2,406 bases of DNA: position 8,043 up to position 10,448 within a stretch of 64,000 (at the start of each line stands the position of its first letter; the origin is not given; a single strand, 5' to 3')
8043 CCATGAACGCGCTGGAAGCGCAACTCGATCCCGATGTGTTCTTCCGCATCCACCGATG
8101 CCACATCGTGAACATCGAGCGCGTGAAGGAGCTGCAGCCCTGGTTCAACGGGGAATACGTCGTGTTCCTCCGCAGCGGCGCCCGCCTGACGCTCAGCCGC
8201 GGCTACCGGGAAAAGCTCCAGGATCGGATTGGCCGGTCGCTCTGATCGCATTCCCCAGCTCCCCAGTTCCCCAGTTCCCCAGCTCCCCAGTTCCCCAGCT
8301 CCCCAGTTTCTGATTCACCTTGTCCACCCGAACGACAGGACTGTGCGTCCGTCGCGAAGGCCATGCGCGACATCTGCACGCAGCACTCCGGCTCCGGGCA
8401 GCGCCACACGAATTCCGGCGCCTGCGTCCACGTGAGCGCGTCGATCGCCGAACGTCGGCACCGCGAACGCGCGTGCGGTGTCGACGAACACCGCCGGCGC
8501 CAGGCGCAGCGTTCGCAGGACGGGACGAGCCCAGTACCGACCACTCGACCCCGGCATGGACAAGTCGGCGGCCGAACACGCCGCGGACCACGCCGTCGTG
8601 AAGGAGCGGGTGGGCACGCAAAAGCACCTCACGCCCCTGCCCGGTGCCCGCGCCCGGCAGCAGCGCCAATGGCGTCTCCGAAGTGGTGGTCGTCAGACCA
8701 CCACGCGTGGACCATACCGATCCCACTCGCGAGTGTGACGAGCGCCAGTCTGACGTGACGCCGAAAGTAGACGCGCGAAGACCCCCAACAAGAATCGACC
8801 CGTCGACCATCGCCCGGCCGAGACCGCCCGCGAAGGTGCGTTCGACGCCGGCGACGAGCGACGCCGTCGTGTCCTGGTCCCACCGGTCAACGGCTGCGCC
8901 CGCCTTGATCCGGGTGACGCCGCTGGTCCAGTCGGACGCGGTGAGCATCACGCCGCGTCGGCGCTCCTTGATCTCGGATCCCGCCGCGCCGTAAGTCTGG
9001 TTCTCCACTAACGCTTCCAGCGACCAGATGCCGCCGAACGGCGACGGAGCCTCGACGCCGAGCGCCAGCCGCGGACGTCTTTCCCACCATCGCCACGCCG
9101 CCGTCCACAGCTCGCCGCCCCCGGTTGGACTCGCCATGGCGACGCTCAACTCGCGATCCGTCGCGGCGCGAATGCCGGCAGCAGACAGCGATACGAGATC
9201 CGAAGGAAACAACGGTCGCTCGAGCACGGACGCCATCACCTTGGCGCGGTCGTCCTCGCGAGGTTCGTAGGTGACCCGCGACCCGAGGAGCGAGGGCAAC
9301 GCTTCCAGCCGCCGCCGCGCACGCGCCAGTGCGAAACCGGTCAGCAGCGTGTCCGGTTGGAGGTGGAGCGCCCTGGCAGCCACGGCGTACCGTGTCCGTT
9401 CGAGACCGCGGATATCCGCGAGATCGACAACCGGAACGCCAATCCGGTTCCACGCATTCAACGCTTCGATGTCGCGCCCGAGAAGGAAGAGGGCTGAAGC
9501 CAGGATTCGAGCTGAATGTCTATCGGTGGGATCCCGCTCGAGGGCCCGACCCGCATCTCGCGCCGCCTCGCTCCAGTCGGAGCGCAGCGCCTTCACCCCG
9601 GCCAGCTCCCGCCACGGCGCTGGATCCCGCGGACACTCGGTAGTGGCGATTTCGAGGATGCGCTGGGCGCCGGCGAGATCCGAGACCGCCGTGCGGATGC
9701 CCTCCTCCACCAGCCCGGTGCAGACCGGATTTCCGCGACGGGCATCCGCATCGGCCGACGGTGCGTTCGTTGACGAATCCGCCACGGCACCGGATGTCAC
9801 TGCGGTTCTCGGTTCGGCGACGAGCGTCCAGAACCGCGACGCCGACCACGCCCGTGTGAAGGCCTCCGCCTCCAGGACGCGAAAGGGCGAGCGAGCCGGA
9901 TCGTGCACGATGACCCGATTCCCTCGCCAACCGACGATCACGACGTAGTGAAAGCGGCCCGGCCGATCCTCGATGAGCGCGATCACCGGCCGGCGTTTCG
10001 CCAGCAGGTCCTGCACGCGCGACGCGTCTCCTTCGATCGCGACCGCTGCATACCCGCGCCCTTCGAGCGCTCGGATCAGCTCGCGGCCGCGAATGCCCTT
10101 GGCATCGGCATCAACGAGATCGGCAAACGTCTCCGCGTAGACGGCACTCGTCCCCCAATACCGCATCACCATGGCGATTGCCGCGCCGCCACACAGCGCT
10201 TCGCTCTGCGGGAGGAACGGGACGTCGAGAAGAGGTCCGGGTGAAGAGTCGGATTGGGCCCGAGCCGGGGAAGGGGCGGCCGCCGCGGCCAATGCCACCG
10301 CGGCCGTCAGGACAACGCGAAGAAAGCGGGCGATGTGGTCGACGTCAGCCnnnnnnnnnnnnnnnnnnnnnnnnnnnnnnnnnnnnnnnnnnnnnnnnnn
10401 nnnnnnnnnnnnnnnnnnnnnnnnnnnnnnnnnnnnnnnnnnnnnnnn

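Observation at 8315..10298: C39 peptidase fused to TPR, POTRA and an Omp85-like barrel: a type Vd-like autotransporter with a protease passenger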

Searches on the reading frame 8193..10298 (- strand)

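Call 4: search_protein_families(library=pfam, proteins=[window:8193-10298:-], max_evalue=1)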
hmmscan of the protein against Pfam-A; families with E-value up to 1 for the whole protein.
window:8193-10298:- (701 aa): 8 families
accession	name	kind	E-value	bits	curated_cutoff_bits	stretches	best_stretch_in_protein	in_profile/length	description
PF03412.21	Peptidase_C39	-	9.5e-13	48.6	22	1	32-152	9-122/133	Peptidase C39 family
PF13529.12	Peptidase_C39_2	-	2.3e-11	44.9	24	1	24-135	1-143/143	Peptidase_C39 like family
PF12385.14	Peptidase_C70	-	5.3e-07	30.1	19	1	25-142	6-131/141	Papain-like cysteine protease AvrRpt2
PF13371.12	TPR_9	-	0.0062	17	35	1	211-266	14-69/73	Tetratricopeptide repeat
PF13432.12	TPR_16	-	0.0078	17.1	32.7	1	240-285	11-55/65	Tetratricopeptide repeat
PF07719.23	TPR_2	-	0.045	14.3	27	0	229-259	4-34/34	Tetratricopeptide repeat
PF25060.1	ARM_TT21_2nd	-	0.45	10.4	27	1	206-268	202-263/270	Tetratricopeptide repeat protein 21 second ARM domain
PF13428.12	TPR_14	-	0.91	10.9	23.5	0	207-233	16-42/44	Tetratricopeptide repeat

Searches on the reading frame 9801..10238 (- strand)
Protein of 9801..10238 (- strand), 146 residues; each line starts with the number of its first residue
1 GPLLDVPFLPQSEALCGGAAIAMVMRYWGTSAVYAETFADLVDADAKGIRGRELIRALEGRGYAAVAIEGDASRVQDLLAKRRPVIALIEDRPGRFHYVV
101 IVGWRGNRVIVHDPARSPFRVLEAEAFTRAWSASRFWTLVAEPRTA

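Call 64: search_dna_similar(query=window:9801-10238:-, collection=plasmids, mode=protein, max_evalue=0.001, max_rows=20)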
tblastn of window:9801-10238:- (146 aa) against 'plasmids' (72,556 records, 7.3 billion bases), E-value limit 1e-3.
Records with a match: 66; places in all: 66; records where one place covers at least 80% of the query: 62.
Best place of each record, by identity: <60% 66.
By first word of the organism name: Bacillus 36; Staphylococcus 5; Cupriavidus 4; Lactiplantibacillus 3; Caballeronia 2; Enterococcus 2; Carnobacterium 2; Levilactobacillus 2; Tolypothrix 1; Azoarcus 1; and 8 more.
By predicted mobility (MOB-suite, as given by PLSDB): non-mobilizable 39; mobilizable 16; conjugative 11.
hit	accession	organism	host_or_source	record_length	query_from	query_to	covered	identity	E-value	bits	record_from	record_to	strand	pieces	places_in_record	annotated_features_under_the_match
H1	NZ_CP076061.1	Cupriavidus sp. EM10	Pure-cultured cell,sewage water sludge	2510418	11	139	88%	34.6%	7e-11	66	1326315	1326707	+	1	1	none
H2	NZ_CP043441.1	Cupriavidus campinensis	cell culture,soil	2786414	11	134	85%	35.9%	4e-10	63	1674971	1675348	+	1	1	none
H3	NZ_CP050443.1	Tolypothrix sp. PCC 7910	cell culture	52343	11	143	91%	33.1%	5e-6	52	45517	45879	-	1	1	peptidase domain-containing ABC transporter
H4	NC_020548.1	Azoarcus sp. KH32C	-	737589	5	143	95%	30.1%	8e-6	51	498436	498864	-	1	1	PA2778 family cysteine peptidase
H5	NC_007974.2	Cupriavidus metallidurans CH34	-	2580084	11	139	88%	32.4%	2e-8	59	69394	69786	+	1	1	none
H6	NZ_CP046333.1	Cupriavidus metallidurans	sedimentation pond in a zinc factory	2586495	11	139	88%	32.4%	2e-8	59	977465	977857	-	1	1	none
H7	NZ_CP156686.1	Burkholderia stagnalis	Bacterial cells,soils collected in ...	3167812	8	134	87%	32.0%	4e-6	52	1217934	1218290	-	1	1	none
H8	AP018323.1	Nostoc sp. HK-01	-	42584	8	143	93%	29.4%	9e-5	48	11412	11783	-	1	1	cyclic nucleotide-regulated ABC bacteriocin/lantibiotic exporter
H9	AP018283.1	Chondrocystis sp. NIES-4102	-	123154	3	137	92%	28.7%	1e-6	54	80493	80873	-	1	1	cyclic nucleotide-regulated ABC bacteriocin/lantibiotic exporter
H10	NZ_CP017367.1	Lactiplantibacillus plantarum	cell culture,palm wine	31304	3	133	90%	28.9%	3e-6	52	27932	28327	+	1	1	peptide cleavage/export ABC transporter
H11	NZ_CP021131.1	Meiothermus taiwanensis WR-220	-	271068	16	145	89%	28.5%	2e-4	47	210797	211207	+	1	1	C39 family peptidase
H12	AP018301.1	Fischerella sp. NIES-4106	-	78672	7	133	87%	28.9%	4e-5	49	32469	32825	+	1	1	cyclic nucleotide-regulated ABC bacteriocin/lantibiotic exporter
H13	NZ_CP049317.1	Caballeronia sp. SBC2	whole organism,soil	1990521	11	134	85%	29.6%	3e-4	47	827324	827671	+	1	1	none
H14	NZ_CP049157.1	Caballeronia sp. SBC1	whole organism,soil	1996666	11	134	85%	29.6%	3e-4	47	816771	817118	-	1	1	none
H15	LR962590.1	Enterococcus faecalis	-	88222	9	133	86%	28.8%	7e-6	51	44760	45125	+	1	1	none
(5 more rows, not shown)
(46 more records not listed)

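Call 65: get_annotated_region(hit=H4, flank=5000)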
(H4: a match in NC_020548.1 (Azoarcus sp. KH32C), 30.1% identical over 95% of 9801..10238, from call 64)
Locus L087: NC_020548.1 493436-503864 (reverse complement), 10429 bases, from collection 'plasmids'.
description: Azoarcus sp. KH32C plasmid pAZKH, complete sequence
organism: Azoarcus sp. KH32C (NCBI taxid 748247)
taxonomy: Bacteria; Pseudomonadota; Betaproteobacteria; Rhodocyclales; Zoogloeaceae; Azoarcus; Azoarcus sp. KH32C
host: -; source: -; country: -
typing (MOB-suite, as given by PLSDB): mobilizable; replicon rep_cluster_432; relaxase MOBP
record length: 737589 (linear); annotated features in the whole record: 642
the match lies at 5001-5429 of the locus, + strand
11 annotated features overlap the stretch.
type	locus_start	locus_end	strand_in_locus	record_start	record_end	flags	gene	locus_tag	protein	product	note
CDS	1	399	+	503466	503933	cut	-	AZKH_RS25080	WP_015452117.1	group 1 truncated hemoglobin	-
CDS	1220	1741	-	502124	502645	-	-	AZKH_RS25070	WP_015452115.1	phasin family protein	-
CDS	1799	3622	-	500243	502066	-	-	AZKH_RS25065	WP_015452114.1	EAL domain-containing protein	-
CDS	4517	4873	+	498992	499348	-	-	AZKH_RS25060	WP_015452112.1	PA2779 family protein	-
CDS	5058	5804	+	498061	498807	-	-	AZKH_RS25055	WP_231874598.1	PA2778 family cysteine peptidase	-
CDS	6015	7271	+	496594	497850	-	-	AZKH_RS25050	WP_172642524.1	putative Na+/H+ antiporter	-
CDS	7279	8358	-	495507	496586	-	-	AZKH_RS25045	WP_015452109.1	alpha/beta fold hydrolase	-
CDS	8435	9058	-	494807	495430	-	-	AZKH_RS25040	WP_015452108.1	glutathione S-transferase family protein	-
CDS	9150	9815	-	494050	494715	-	-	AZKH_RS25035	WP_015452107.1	rhomboid family intramembrane serine protease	-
CDS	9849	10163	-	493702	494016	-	-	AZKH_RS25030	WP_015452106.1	hypothetical protein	-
CDS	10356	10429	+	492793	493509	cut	-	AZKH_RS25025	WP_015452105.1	VIT family protein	-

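Call 66: get_annotated_region(hit=H5, flank=4000)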
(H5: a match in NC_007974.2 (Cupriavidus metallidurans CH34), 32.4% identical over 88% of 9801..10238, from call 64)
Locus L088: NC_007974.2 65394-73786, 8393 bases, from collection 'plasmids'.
description: Cupriavidus metallidurans CH34 megaplasmid, complete sequence
organism: Cupriavidus metallidurans CH34 (NCBI taxid 266264)
taxonomy: Bacteria; Pseudomonadota; Betaproteobacteria; Burkholderiales; Burkholderiaceae; Cupriavidus; Cupriavidus metallidurans; Cupriavidus metallidurans CH34
host: -; source: -; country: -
typing (MOB-suite, as given by PLSDB): mobilizable; replicon rep_cluster_104,rep_cluster_1581,rep_cluster_80; relaxase MOBP,MOBP
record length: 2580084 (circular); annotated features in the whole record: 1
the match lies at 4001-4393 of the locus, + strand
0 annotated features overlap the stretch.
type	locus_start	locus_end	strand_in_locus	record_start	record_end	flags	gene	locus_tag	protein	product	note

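Call 82: search_dna_similar(query=L087:4875-5804:+, collection=plasmids, mode=protein, max_evalue=1e-10, max_rows=25)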
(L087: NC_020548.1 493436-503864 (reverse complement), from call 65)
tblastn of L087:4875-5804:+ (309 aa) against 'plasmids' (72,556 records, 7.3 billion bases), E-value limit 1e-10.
Records with a match: 2; places in all: 2; records where one place covers at least 80% of the query: 1.
Best place of each record, by identity: >=99% 1; <60% 1.
By first word of the organism name: Azoarcus 1; Eleftheria 1.
By predicted mobility (MOB-suite, as given by PLSDB): mobilizable 1; non-mobilizable 1.
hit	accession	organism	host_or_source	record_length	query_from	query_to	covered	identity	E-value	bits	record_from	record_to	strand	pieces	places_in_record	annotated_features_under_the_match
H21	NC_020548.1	Azoarcus sp. KH32C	-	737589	23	309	93%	100.0%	3e-153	481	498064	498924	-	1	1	PA2778 family cysteine peptidase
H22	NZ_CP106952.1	Eleftheria terrae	soil sample,soil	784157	35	271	77%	52.3%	8e-54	196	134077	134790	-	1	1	PA2778 family cysteine peptidase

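Call 83: get_annotated_region(hit=H22, flank=3000)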
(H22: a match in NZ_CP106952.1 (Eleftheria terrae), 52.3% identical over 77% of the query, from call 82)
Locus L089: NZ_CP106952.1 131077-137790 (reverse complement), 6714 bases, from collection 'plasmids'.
description: Eleftheria terrae strain P9846-PB plasmid unnamed1
organism: Eleftheria terrae (NCBI taxid 1597781)
taxonomy: Bacteria; Pseudomonadota; Betaproteobacteria; Burkholderiales; ; Eleftheria; Eleftheria terrae
host: -; source: soil sample,soil; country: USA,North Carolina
typing (MOB-suite, as given by PLSDB): non-mobilizable
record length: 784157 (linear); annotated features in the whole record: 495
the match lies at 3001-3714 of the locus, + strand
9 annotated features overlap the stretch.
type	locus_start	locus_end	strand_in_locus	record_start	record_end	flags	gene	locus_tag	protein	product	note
CDS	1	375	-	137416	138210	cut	-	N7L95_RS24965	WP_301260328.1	MBL fold metallo-hydrolase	-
CDS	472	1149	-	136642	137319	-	-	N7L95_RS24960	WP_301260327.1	ABC transporter ATP-binding protein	-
CDS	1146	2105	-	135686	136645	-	miaA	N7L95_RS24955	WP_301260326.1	tRNA (adenosine(37)-N6)-dimethylallyltransferase MiaA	GO:0006400 - tRNA modification [Evidence IEA]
CDS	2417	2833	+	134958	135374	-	-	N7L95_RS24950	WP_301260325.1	PA2779 family protein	-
CDS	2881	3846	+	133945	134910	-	-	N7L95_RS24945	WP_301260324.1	PA2778 family cysteine peptidase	-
CDS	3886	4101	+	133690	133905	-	-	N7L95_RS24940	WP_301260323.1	hypothetical protein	-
CDS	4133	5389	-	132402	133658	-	-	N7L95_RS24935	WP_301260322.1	pseudouridine synthase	-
CDS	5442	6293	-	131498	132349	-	-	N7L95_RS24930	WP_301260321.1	alpha/beta fold hydrolase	-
CDS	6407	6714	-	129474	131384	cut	mutL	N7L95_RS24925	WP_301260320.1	DNA mismatch repair endonuclease MutL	GO:0006298 - mismatch repair [Evidence IEA]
